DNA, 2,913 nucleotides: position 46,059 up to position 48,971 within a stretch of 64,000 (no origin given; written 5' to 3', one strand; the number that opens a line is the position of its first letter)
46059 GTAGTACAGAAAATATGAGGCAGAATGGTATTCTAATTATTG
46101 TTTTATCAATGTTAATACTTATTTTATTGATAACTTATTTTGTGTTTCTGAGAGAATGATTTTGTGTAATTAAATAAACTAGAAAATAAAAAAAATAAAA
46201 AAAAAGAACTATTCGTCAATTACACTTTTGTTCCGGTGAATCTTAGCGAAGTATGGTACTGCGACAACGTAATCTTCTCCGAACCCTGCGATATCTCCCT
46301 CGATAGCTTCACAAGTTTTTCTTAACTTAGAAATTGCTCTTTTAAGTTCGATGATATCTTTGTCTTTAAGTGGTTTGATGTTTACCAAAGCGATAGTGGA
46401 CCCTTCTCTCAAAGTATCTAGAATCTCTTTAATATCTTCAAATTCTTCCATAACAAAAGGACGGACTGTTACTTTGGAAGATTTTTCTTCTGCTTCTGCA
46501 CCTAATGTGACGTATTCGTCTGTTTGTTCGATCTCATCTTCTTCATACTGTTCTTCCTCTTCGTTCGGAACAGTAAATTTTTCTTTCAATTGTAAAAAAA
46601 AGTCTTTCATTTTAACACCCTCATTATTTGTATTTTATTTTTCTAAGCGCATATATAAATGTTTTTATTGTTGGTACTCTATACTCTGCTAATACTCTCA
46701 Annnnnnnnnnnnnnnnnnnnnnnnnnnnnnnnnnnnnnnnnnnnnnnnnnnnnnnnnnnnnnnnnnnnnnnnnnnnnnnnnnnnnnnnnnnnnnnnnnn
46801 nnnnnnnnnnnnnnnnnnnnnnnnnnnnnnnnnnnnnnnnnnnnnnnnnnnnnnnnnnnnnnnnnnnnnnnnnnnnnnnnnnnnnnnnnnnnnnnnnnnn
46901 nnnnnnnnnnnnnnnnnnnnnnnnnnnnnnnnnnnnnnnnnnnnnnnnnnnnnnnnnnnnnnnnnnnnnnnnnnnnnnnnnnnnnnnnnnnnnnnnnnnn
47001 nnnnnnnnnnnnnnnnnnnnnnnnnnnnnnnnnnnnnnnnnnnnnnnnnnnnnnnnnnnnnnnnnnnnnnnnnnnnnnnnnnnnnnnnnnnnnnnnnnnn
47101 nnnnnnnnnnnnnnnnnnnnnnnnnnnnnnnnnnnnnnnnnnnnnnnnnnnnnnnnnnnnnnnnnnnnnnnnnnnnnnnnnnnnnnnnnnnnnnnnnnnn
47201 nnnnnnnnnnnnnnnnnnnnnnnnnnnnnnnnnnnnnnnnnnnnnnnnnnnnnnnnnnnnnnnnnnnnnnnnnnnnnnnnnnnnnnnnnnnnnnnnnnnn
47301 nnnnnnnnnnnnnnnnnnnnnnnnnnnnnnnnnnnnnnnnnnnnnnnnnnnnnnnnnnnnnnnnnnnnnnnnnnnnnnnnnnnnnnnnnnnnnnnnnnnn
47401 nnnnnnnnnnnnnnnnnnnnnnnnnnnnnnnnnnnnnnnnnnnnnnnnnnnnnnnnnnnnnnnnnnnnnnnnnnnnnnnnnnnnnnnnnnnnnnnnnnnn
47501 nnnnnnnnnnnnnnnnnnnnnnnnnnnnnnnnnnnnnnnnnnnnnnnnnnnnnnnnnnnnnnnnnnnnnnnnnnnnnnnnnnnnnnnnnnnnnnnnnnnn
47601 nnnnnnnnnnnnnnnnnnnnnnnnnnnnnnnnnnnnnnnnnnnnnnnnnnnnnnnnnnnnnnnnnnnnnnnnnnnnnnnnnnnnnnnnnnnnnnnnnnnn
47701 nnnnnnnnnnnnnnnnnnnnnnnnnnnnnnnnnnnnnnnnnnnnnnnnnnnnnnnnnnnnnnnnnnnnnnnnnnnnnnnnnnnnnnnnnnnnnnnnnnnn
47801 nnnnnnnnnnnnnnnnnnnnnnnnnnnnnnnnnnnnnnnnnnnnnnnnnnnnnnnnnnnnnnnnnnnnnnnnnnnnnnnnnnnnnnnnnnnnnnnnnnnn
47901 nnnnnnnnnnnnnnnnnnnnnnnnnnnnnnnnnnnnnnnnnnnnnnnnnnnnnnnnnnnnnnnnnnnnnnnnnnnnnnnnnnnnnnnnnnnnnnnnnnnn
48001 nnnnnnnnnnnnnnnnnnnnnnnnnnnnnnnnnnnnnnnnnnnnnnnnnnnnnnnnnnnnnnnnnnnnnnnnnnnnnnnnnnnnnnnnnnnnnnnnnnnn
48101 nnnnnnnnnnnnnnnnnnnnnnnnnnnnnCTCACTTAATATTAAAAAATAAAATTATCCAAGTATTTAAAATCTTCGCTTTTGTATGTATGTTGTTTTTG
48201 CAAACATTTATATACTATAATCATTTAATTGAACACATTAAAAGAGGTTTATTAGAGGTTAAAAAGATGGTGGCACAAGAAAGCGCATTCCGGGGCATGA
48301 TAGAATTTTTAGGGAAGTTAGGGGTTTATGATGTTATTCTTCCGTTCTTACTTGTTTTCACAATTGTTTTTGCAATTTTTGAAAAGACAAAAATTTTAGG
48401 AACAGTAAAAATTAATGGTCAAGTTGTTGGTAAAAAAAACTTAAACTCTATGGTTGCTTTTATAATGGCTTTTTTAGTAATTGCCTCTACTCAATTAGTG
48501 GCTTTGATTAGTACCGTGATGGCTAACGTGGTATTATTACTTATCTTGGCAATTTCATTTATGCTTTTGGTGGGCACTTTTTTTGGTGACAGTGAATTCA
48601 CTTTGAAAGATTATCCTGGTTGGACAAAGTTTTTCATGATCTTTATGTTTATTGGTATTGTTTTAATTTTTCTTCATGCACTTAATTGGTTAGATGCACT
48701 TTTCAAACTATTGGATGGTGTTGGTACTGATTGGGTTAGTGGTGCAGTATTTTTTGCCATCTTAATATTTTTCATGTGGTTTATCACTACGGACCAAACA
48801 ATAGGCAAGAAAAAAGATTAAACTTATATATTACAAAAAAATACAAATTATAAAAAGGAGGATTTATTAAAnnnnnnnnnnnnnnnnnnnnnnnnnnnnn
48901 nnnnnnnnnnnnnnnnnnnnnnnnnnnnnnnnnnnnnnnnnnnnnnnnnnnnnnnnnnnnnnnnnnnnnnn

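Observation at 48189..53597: Candidate surface-filament/secretion locus: three tandem 5-TM paralogs, two coiled-coil proteins, and a FlaI/VirB11-family ATPase with a long N-terminal extension, but no recognisable platform protein or canonical pilins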

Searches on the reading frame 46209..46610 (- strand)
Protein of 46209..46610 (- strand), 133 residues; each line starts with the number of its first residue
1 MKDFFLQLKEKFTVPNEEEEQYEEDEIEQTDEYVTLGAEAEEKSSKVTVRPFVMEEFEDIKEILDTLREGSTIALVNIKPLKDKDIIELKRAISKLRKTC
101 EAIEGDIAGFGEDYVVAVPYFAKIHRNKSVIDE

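Call 3: search_protein_families(library=pfam, proteins=[window:46209-46610:-], max_evalue=0.1)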
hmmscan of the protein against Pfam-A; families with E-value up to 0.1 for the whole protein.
window:46209-46610:- (133 aa): 2 families
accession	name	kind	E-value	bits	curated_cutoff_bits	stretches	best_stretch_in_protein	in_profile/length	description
PF04472.17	SepF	-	2.2e-10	41.1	27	1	52-124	4-72/72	Cell division protein SepF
PF20698.3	PIN-TPR-GreABC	-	0.078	13.7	27.8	1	6-94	20-108/138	PIN domain associated with the TPR-GreAB-C-PIN system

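Call 4: search_protein_families(library=ncbifam, proteins=[window:46209-46610:-], max_evalue=0.1)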
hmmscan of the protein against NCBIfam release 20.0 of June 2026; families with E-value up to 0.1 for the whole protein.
window:46209-46610:- (133 aa): 0 families

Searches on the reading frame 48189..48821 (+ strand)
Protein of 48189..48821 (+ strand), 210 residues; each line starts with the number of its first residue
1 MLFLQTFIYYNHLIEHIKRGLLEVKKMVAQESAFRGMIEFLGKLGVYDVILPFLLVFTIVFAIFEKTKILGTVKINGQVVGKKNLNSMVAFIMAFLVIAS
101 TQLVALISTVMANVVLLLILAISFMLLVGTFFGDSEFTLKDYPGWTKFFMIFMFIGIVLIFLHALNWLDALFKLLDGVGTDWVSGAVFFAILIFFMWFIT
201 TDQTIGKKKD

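Call 3: search_protein_families(library=pfam, proteins=[window:48189-48821:+], max_evalue=0.1)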
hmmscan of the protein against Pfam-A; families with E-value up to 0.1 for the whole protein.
window:48189-48821:+ (210 aa): 0 families

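Call 4: search_protein_families(library=ncbifam, proteins=[window:48189-48821:+], max_evalue=0.1)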
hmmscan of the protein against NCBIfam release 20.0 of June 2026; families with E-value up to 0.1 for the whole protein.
window:48189-48821:+ (210 aa): 0 families

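Call 61: search_protein_families(library=pfam, alignment_id=A9, max_evalue=0.1)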
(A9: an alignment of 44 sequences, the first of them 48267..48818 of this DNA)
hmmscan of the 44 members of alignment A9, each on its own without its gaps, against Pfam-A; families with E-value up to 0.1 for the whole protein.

A. member 1, window:48267-48818:+ (184 aa): 0 families

B. families by the number of members that match (of 44 scanned): 23 families
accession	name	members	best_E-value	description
PF09843.14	DUF2070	9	0.003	Predicted membrane protein (DUF2070)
PF13567.11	DUF4131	4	0.0043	Domain of unknown function (DUF4131)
PF01757.29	Acyl_transf_3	3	0.0089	Acyltransferase domain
PF01943.22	Polysacc_synt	2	0.0016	Polysaccharide biosynthesis protein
PF00032.22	Cytochrom_B_C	1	0.00038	Cytochrome b(C-terminal)/b6/petD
PF10066.14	DUF2304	1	0.0011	Uncharacterized conserved protein (DUF2304)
PF04956.18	TrbC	1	0.0011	TrbC/VIRB2 pilin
PF10326.15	7TM_GPCR_Str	1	0.0068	Serpentine type 7TM GPCR chemoreceptor Str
PF20394.4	DUF6688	1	0.0083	DUF6688 N-terminal domain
PF06197.19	DUF998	1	0.009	Protein of unknown function (DUF998)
PF00335.26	Tetraspanin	1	0.011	Tetraspanin family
PF15971.10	Mannosyl_trans4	1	0.02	DolP-mannose mannosyltransferase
PF03419.18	Peptidase_U4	1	0.021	Sporulation factor SpoIIGA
PF12685.13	SpoIIIAH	1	0.023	SpoIIIAH-like protein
PF05231.19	MASE1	1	0.026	MASE1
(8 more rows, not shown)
